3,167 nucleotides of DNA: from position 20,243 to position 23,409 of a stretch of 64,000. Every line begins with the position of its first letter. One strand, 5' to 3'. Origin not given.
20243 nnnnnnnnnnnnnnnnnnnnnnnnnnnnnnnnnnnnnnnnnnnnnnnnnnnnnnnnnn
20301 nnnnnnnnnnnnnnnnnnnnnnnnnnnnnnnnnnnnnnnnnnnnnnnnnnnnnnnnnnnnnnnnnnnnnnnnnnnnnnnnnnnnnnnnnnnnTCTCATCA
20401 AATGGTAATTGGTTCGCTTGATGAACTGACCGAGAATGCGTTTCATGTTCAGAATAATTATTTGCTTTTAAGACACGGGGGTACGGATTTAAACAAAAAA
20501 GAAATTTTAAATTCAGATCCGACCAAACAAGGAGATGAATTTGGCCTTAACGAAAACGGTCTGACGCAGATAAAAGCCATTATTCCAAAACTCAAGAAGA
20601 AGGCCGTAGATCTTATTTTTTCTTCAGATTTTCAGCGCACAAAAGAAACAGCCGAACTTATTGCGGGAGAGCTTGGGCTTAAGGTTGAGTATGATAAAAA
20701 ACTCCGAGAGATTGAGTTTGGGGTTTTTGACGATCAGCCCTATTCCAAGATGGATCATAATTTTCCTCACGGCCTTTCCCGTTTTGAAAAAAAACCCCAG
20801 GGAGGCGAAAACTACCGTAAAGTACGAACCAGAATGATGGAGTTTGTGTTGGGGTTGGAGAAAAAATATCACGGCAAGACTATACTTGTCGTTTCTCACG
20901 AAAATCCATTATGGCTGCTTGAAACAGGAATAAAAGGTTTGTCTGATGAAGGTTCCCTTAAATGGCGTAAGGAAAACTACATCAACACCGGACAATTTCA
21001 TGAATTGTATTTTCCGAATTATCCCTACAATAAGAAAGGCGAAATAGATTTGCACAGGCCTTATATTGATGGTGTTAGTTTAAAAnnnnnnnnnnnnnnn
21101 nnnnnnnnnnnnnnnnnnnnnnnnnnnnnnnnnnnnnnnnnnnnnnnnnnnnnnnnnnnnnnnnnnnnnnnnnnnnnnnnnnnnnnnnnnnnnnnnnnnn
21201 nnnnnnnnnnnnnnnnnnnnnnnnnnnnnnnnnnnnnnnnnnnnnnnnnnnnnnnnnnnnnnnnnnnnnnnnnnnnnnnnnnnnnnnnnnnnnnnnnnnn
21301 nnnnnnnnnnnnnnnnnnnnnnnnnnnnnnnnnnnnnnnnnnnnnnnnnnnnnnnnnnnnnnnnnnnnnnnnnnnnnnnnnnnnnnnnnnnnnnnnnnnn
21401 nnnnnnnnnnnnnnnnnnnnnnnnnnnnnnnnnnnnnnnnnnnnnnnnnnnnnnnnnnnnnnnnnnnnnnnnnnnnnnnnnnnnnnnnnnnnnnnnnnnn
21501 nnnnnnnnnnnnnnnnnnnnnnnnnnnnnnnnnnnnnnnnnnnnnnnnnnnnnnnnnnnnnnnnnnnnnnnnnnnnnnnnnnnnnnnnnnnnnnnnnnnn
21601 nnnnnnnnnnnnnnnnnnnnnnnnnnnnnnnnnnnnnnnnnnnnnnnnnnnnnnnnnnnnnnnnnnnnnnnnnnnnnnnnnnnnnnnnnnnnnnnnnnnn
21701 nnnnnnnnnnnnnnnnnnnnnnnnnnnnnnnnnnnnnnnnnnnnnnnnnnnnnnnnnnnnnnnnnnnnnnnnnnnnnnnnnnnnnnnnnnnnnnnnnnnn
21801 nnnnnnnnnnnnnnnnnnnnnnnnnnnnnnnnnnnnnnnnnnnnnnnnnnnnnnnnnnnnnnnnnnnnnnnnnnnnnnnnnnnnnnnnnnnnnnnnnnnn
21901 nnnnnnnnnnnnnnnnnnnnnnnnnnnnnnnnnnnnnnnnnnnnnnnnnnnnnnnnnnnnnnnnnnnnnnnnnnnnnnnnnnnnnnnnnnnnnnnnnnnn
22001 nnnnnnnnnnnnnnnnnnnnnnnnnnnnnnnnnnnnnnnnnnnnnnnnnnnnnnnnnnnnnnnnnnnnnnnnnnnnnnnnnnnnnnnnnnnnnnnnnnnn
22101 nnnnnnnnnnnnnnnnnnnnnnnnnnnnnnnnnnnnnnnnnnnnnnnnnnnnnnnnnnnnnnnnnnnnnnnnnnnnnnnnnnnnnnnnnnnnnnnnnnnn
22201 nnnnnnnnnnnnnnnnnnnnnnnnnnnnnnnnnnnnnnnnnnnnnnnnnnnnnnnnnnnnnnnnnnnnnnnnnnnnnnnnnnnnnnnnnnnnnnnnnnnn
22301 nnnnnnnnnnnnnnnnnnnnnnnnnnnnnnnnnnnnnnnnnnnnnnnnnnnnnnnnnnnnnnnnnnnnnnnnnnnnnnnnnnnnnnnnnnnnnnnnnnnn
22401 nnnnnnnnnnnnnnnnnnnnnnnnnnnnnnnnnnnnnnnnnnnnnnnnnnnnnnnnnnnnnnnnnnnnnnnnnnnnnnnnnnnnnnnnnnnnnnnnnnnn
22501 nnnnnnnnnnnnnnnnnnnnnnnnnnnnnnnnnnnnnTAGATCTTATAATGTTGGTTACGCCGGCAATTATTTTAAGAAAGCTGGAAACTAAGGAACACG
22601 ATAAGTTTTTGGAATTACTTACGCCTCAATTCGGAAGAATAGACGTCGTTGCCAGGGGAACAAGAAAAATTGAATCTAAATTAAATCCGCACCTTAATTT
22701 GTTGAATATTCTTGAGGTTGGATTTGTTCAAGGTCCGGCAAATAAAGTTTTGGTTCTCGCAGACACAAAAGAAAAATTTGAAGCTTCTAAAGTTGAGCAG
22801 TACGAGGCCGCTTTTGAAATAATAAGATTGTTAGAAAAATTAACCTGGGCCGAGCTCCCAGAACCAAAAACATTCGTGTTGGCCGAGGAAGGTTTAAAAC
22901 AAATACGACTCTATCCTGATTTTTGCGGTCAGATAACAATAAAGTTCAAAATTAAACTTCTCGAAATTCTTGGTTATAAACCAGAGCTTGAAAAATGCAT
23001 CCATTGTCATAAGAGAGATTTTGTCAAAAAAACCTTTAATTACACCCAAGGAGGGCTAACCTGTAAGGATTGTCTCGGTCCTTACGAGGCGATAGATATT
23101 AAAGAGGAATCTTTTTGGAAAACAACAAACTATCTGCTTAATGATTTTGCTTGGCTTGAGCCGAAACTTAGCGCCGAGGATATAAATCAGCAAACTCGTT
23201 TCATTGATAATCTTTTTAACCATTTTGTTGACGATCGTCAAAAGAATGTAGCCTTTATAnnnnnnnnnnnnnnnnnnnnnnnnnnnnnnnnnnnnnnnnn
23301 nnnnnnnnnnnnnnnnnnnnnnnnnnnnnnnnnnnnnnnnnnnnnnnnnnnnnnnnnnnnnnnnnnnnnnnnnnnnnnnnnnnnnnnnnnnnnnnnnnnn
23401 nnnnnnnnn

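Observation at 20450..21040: Isoleucyl-tRNA synthetase carries an embedded histidine-phosphatase (PGAM-like) domain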

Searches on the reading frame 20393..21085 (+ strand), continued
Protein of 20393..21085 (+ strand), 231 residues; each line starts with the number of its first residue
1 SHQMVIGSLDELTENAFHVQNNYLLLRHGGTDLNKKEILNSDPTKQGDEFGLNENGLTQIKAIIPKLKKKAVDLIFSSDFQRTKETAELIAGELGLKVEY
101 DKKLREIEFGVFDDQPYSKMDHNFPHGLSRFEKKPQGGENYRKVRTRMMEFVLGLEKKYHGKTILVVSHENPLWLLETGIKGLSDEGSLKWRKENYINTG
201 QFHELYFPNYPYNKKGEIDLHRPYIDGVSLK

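Call 74: search_protein_families(library=phrogs, proteins=[window:20438-21037:+], max_evalue=0.001)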
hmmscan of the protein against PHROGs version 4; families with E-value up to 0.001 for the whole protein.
window:20438-21037:+ (200 aa): 1 family
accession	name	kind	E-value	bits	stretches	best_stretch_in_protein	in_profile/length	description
phrog_12933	-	unknown function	6e-25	89.4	1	9-167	5-163/197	-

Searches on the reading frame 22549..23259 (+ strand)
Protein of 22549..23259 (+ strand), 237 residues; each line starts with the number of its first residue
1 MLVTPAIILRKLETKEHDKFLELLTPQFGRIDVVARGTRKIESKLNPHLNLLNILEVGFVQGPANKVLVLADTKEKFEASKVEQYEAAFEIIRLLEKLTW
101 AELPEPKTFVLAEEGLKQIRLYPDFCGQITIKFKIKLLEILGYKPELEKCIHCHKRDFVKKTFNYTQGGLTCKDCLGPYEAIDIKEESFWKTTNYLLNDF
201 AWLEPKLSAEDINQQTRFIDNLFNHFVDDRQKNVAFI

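Call 90: search_protein_families(library=pfam, proteins=[window:22549-23259:+], max_evalue=0.001)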
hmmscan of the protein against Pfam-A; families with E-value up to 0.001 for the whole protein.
window:22549-23259:+ (237 aa): 2 families
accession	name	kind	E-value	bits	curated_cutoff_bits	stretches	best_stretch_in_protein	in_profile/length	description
PF11967.14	RecO_N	-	7.2e-12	45.6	27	1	3-59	5-61/80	Recombination protein O N terminal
PF02565.21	RecO_C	-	1.2e-11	45.1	22.1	1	87-176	9-96/157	Recombination protein O C terminal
